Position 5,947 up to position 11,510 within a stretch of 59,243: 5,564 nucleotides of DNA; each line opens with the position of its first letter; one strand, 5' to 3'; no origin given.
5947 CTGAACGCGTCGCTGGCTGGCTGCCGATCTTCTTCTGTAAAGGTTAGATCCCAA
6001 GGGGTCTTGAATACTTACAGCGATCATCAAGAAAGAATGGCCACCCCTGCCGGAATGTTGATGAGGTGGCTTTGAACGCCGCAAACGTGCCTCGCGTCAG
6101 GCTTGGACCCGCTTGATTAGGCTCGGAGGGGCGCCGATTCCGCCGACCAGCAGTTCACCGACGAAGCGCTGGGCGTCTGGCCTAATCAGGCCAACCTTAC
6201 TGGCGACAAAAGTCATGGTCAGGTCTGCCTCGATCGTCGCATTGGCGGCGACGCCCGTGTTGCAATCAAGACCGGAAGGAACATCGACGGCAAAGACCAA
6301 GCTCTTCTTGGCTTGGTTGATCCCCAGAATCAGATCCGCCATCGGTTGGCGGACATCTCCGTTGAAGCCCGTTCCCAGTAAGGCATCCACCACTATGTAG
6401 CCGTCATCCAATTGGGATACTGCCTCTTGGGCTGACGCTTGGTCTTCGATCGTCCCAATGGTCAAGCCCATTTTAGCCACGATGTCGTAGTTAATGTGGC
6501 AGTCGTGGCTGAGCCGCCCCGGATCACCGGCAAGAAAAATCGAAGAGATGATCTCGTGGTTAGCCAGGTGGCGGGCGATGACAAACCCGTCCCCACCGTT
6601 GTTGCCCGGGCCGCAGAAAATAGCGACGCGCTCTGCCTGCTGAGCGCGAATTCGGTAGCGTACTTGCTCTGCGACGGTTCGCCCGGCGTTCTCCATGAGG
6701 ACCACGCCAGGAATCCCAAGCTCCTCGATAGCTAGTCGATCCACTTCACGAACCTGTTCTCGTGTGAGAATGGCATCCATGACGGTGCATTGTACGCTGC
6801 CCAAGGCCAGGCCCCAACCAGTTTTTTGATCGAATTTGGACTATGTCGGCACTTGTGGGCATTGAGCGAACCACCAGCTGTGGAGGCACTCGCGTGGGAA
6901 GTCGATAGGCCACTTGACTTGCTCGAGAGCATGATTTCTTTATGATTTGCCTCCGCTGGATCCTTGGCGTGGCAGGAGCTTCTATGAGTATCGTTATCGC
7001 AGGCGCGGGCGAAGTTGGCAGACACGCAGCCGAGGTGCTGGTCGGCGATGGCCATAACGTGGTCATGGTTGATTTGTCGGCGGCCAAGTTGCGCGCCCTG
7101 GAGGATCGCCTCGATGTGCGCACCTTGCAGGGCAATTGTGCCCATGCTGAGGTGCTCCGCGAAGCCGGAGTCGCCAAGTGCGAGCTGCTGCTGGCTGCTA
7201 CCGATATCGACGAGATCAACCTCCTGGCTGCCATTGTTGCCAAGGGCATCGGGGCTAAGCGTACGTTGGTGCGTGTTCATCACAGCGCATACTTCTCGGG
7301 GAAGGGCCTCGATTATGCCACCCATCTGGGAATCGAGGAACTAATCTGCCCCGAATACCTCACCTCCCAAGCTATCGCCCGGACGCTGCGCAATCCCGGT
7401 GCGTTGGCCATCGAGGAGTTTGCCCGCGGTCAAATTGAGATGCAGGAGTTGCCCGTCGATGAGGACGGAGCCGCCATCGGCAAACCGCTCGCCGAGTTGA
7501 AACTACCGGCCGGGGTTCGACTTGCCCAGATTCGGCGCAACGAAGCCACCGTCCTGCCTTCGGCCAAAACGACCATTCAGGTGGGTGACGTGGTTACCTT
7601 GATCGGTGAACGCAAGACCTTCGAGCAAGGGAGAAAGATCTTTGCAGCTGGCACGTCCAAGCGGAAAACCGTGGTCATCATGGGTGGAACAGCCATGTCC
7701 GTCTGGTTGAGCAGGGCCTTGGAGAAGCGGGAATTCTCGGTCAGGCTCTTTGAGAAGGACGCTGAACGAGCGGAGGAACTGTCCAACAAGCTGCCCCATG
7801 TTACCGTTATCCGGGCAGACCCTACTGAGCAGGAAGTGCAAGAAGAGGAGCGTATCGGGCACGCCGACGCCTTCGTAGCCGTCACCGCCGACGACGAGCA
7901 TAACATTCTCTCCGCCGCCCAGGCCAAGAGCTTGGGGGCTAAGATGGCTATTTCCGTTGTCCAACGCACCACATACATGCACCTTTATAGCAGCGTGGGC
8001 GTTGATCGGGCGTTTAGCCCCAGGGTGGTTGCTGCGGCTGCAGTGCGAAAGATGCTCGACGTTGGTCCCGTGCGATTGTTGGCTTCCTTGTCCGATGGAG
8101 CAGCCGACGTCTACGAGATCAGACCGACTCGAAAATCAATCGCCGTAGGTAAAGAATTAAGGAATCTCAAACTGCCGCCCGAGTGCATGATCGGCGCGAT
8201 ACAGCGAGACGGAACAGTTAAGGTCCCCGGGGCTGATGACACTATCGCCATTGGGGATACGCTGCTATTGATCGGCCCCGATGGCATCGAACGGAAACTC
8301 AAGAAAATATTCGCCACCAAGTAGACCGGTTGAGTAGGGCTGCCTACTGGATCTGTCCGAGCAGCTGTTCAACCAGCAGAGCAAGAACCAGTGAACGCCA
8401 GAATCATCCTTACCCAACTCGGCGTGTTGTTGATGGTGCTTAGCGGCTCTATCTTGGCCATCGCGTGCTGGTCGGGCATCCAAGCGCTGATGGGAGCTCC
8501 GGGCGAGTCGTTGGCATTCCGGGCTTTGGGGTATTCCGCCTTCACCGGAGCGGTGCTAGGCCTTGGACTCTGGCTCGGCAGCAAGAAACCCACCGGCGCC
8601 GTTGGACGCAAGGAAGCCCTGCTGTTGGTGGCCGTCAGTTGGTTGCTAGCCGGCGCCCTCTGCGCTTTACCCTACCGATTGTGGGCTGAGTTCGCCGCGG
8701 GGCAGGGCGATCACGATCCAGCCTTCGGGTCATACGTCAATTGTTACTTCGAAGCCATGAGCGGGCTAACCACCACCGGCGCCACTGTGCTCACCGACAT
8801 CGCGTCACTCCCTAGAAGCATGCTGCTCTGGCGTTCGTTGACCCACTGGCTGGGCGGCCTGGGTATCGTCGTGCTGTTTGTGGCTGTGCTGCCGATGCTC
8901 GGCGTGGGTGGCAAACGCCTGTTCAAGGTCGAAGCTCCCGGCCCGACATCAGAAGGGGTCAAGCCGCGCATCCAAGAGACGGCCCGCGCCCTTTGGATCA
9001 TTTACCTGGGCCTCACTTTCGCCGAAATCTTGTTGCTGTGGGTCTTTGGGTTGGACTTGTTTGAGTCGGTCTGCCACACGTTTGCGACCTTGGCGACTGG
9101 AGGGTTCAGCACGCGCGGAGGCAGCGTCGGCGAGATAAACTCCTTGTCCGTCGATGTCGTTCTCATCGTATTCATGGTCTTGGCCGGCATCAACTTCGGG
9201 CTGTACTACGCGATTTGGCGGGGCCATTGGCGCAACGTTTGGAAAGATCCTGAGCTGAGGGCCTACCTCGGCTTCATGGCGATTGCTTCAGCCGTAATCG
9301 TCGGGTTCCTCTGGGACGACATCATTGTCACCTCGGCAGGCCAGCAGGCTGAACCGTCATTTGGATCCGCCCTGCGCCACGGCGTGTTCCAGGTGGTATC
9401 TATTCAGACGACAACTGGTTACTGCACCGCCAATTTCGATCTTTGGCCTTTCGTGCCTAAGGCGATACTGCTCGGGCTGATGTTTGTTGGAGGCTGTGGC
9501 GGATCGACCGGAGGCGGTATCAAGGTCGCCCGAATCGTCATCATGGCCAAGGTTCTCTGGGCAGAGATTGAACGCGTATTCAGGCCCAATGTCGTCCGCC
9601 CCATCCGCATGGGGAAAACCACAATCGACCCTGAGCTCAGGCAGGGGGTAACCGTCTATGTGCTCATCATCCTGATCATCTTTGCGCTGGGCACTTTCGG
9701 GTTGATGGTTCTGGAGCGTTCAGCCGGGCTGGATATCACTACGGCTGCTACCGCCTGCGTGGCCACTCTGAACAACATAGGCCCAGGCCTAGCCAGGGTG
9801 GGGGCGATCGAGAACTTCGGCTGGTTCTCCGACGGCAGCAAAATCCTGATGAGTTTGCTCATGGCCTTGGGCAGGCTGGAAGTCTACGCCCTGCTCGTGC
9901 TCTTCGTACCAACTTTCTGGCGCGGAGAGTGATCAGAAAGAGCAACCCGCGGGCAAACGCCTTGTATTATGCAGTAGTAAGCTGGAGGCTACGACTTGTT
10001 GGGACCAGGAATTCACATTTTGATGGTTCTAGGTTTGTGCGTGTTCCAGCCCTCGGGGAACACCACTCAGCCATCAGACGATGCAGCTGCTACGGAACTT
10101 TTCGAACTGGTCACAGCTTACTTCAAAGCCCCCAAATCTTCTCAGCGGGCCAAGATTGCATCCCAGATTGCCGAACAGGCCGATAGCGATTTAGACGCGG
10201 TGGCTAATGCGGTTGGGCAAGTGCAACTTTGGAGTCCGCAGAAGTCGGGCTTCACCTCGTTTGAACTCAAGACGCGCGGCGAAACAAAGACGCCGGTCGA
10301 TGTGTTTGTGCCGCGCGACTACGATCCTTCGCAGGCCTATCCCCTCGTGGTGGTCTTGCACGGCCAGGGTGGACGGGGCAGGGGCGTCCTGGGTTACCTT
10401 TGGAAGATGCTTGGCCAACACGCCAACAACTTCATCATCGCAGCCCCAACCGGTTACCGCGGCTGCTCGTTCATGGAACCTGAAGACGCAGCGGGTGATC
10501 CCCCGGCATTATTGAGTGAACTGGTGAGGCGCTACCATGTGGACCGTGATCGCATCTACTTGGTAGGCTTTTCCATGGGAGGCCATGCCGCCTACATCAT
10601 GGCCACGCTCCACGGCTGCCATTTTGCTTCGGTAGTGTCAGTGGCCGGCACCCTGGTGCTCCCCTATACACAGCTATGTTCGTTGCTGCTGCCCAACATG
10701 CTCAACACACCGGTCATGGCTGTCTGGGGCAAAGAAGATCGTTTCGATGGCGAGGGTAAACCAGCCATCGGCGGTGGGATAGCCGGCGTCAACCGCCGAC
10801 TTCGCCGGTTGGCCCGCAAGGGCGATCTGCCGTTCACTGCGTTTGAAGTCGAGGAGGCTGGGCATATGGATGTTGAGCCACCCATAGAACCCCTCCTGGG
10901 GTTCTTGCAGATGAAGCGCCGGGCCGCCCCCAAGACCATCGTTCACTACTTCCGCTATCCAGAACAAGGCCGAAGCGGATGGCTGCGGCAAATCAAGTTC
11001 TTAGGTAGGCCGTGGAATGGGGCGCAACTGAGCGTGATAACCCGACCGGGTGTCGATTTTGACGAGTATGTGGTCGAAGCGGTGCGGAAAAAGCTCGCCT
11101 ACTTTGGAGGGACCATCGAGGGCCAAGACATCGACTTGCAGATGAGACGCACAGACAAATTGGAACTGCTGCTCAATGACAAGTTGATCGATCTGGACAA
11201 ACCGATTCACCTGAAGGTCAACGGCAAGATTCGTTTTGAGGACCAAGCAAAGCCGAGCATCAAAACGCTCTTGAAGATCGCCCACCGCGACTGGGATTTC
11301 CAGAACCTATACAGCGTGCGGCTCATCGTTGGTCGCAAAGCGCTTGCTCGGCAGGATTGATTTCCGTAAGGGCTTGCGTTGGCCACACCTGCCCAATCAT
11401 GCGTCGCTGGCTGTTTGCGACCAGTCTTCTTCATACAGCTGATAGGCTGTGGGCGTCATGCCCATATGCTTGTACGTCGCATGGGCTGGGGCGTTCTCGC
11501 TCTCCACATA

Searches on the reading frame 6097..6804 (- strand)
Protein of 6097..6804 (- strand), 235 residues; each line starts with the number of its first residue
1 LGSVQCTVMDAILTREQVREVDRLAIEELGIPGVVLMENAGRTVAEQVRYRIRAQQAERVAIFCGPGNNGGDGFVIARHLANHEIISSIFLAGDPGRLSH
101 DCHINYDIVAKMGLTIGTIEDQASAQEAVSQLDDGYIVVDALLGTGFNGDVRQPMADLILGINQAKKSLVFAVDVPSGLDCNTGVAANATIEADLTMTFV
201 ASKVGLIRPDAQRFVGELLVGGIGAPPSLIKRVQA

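Call 80: search_protein_families(library=pfam, proteins=[window:6097-6804:-], max_evalue=0.0001)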
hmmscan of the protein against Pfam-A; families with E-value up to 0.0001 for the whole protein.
window:6097-6804:- (235 aa): 1 family
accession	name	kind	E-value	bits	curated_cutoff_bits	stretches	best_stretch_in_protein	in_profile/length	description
PF03853.21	YjeF_N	-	1.2e-46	159.2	24.9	1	35-205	3-169/169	YjeF-related protein N-terminus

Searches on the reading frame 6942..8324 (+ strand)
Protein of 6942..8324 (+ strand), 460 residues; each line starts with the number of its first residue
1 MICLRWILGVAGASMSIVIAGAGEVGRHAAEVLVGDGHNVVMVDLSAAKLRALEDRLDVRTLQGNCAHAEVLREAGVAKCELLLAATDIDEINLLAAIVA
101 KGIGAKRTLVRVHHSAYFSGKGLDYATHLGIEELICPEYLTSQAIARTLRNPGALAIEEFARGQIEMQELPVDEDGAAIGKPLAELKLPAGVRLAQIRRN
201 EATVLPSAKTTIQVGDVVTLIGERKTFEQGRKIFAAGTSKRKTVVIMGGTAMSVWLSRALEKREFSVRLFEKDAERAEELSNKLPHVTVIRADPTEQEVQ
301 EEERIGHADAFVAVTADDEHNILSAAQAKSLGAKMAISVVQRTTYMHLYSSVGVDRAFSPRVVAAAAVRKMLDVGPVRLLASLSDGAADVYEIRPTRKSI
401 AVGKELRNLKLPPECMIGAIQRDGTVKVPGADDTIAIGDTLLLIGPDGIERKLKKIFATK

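Call 80: search_protein_families(library=pfam, proteins=[window:6942-8324:+], max_evalue=0.0001)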
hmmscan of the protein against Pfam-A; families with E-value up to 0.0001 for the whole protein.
window:6942-8324:+ (460 aa): 6 families
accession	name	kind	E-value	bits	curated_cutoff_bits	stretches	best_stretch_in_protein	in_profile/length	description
PF02254.24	TrkA_N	-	1.6e-40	138.5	23.8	2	17-137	1-116/116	TrkA-N domain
PF02080.26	TrkA_C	-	1.9e-28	98.6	27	2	168-234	2-70/71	TrkA-C domain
PF01262.27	AlaDh_PNT_C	-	2.4e-06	27.6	23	0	14-87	28-100/214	Alanine dehydrogenase/PNT, C-terminal domain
PF13460.12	NAD_binding_10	-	6.8e-06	26.5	27.2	0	257-355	12-102/184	NAD(P)H-binding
PF13241.12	NAD_binding_7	-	2.7e-05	25.1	22.1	0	15-95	8-77/104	Putative NAD(P)-binding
PF01488.26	Shikimate_DH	-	9.2e-05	23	24.3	0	235-329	8-96/138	Shikimate / quinate 5-dehydrogenase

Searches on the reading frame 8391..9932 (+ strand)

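Call 80: search_protein_families(library=pfam, proteins=[window:8391-9932:+], max_evalue=0.0001)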
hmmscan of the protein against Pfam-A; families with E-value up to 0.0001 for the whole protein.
window:8391-9932:+ (513 aa): 1 family
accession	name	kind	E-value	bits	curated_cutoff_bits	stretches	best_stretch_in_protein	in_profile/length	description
PF02386.22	TrkH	-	5.3e-61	207.1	27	1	116-506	64-491/502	Cation transport protein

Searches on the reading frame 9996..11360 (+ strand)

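Call 80: search_protein_families(library=pfam, proteins=[window:9996-11360:+], max_evalue=0.0001)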
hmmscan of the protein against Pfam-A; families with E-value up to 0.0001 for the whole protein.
window:9996-11360:+ (454 aa): 2 families
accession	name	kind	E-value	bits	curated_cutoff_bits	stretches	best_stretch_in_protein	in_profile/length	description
PF00756.26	Esterase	-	1.8e-09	38.2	22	1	175-247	105-160/251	Putative esterase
PF20434.5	BD-FAE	-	5.9e-05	23.1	26.8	0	178-207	82-111/215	BD-FAE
